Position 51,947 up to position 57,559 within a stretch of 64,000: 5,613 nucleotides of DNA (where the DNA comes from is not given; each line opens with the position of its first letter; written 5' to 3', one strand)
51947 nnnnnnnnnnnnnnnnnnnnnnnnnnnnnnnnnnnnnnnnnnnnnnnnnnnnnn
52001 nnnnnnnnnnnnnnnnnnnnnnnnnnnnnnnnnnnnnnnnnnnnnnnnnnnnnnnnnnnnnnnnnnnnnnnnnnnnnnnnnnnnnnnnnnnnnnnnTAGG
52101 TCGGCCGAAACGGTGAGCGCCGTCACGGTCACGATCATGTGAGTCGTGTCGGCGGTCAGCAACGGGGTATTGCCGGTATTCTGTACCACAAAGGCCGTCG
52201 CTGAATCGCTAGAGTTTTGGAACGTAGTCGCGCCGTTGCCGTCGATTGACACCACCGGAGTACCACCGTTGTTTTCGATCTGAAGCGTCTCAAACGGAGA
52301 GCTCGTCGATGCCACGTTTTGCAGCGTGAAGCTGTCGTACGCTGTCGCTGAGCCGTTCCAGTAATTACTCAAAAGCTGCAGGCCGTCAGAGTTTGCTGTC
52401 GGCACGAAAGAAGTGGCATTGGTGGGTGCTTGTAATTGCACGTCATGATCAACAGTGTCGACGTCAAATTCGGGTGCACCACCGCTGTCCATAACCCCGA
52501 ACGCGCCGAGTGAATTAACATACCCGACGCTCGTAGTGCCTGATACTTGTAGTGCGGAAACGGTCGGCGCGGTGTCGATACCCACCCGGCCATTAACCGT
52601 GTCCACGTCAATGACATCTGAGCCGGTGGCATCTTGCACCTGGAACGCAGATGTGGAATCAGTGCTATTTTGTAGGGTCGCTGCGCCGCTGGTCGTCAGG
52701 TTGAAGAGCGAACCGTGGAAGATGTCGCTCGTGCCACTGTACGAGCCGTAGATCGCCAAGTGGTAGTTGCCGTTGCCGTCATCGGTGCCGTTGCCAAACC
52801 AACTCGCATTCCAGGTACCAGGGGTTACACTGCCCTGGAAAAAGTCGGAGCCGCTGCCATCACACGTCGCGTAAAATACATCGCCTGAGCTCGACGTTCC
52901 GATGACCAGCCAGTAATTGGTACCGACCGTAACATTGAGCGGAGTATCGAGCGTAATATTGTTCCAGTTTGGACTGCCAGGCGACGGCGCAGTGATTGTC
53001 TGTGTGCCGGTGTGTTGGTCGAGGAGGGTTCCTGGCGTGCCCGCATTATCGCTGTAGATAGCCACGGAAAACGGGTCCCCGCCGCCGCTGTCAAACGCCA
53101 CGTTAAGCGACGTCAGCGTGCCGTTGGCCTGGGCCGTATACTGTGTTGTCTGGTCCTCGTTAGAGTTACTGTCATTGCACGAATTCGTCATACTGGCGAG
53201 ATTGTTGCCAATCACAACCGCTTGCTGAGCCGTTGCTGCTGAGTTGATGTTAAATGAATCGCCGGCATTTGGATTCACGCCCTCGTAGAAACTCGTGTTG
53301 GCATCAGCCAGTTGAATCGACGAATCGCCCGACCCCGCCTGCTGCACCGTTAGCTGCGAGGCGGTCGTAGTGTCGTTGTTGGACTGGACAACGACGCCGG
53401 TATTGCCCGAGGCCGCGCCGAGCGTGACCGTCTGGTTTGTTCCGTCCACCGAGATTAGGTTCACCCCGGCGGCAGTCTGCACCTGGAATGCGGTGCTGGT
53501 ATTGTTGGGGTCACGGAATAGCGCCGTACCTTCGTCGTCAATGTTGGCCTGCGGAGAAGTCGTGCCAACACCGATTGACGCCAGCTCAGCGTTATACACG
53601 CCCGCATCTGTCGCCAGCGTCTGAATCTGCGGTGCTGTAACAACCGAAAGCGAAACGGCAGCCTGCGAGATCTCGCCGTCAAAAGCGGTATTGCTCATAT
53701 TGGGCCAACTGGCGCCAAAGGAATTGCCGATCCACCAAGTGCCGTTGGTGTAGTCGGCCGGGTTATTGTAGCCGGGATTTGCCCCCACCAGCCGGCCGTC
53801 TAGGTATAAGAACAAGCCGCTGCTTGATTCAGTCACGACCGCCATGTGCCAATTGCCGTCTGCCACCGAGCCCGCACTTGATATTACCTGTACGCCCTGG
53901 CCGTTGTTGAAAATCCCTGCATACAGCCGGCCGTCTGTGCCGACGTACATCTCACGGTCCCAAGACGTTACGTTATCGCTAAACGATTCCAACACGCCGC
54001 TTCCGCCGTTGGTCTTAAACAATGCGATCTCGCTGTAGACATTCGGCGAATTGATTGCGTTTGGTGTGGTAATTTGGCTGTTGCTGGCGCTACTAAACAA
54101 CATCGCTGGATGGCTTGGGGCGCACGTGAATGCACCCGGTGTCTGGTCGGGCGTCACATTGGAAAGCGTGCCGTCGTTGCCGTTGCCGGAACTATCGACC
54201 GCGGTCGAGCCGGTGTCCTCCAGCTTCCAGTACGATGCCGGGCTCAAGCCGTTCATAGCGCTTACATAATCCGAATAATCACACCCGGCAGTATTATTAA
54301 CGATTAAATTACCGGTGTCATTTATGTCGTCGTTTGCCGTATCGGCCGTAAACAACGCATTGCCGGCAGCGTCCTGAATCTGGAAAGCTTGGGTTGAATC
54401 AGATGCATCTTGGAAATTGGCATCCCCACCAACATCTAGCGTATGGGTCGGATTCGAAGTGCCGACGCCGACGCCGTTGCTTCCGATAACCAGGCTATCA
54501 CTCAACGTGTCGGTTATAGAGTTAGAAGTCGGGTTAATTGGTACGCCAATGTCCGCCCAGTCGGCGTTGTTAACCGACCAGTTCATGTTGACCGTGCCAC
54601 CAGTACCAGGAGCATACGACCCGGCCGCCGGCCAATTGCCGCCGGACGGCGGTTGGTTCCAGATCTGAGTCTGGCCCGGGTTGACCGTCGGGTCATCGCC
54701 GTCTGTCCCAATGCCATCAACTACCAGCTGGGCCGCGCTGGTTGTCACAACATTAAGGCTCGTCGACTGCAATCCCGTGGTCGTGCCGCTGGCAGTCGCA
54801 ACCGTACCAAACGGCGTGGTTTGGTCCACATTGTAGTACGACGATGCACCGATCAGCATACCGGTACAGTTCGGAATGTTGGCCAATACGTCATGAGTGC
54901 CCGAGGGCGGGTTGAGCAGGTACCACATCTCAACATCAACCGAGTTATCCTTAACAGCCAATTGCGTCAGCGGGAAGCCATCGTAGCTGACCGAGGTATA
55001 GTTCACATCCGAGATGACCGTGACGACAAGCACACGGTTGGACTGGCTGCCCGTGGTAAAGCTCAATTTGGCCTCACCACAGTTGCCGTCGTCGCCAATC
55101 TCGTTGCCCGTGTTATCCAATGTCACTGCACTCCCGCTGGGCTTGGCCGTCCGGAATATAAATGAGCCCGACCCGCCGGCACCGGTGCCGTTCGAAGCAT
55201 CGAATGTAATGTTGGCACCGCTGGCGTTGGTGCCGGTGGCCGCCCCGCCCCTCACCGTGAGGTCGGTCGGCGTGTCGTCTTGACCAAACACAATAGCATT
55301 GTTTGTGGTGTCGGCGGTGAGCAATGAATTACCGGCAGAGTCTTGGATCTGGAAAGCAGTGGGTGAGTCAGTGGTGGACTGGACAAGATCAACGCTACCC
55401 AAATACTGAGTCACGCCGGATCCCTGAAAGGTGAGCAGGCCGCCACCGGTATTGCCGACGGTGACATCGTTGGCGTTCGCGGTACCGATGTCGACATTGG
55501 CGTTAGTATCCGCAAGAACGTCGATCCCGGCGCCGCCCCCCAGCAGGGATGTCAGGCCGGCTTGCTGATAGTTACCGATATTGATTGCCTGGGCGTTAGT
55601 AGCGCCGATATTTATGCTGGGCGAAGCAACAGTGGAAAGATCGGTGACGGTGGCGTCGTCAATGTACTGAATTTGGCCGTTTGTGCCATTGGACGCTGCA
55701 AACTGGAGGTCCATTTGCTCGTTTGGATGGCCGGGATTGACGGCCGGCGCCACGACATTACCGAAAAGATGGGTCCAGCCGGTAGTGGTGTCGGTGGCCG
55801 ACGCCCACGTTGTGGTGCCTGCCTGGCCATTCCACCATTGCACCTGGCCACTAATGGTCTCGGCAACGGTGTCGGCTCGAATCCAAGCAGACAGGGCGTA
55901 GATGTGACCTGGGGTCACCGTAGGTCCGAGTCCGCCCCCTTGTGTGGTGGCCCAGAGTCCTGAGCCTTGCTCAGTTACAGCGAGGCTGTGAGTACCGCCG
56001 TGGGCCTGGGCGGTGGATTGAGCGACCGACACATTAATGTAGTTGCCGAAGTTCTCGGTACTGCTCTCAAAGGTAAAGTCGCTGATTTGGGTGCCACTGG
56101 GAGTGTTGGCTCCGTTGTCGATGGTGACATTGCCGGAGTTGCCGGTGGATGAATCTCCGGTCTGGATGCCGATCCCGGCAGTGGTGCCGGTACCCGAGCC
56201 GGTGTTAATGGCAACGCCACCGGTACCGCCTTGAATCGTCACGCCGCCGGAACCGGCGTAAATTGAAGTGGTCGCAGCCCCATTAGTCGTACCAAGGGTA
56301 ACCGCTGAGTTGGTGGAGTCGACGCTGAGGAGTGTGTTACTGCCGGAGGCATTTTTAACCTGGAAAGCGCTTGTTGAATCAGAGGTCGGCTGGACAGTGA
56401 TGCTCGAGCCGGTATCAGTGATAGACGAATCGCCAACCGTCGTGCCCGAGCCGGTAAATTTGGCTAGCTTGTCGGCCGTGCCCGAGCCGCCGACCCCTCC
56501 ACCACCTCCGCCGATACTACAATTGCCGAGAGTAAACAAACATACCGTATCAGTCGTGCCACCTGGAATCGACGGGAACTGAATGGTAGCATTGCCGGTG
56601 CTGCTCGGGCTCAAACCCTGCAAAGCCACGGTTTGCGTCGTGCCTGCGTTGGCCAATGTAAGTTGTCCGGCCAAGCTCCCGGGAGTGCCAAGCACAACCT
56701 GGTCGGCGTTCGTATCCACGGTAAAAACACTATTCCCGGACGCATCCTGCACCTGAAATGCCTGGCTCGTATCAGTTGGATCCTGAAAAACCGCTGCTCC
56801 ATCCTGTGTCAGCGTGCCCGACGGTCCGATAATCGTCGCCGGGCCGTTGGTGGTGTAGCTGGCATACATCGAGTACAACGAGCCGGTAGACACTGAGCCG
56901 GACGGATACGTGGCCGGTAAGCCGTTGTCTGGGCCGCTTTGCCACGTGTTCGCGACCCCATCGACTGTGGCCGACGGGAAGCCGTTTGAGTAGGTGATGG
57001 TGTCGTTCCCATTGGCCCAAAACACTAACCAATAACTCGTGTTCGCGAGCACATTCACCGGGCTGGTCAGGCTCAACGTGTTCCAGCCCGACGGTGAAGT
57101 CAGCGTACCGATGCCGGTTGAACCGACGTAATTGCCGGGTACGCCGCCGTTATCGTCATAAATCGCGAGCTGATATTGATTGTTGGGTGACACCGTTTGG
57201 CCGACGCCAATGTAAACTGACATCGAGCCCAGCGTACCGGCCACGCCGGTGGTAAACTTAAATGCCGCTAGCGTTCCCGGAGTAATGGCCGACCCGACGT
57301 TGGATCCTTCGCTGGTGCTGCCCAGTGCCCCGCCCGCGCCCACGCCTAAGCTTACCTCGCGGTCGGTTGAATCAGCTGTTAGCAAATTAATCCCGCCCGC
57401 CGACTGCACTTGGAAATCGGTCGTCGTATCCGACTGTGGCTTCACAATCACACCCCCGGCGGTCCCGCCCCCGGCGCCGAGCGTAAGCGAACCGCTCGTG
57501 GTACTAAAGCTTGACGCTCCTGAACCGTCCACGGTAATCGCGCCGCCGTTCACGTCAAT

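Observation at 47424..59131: Two tandem giant paralogous surface proteins (2460 and 1442 aa) translationally coupled by an ATGA overlap, with NVT-repeat stalks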

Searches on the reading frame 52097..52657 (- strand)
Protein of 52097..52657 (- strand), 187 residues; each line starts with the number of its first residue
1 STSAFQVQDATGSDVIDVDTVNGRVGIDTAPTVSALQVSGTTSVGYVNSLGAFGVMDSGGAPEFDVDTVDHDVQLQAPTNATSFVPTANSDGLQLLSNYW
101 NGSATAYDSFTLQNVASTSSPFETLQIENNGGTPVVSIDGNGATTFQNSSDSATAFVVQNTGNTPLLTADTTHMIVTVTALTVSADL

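Call 36: search_protein_families(library=pfam, max_evalue=1, proteins=[window:52097-52657:-])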
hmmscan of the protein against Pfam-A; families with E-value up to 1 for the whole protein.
seq(187 aa): 1 family
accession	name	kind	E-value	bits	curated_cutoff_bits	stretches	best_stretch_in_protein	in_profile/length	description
PF05279.16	Asp-B-Hydro_N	-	0.075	13.4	23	1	44-68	36-60/66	Aspartyl beta-hydroxylase N-terminal region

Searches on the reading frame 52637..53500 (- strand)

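Call 36: search_protein_families(library=pfam, max_evalue=1, proteins=[window:52637-53500:-])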
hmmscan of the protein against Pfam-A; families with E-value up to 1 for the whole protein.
seq(288 aa): 1 family
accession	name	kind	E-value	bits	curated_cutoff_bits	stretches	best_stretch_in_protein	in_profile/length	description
PF14011.11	ESX-1_EspG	-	0.17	11.9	27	1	16-94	76-148/245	EspG family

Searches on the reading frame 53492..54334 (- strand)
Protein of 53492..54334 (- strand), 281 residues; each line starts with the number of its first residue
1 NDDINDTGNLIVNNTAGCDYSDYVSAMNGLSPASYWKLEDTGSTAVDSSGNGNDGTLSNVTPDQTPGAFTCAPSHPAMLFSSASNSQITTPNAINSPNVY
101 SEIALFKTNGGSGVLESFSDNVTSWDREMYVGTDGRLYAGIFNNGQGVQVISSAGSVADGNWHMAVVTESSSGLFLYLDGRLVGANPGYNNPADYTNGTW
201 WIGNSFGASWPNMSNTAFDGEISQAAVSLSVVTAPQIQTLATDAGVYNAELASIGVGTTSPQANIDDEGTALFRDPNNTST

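Call 36: search_protein_families(library=pfam, max_evalue=1, proteins=[window:53492-54334:-])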
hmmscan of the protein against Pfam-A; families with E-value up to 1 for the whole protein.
seq(281 aa): 3 families
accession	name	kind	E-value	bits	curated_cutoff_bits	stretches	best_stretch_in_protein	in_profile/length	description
PF13385.13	Laminin_G_3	-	8.5e-14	52.4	27.6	1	97-238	16-151/151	Concanavalin A-like lectin/glucanases superfamily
PF00054.30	Laminin_G_1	-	0.00032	21.4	24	1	142-226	35-124/131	Laminin G domain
PF02210.31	Laminin_G_2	-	0.0031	18.4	22.9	1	134-224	27-120/126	Laminin G domain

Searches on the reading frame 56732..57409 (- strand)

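Call 36: search_protein_families(library=pfam, max_evalue=1, proteins=[window:56732-57409:-])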
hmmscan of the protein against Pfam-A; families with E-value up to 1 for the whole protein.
seq(226 aa): 2 families
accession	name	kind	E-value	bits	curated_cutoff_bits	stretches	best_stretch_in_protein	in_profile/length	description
PF13313.11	DUF4082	-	0.00015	22.2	28.4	1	51-176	20-134/143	Domain of unknown function (DUF4082)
PF17428.7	DUF5412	-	0.16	12.3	25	1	71-93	40-62/118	Family of unknown function (DUF5412)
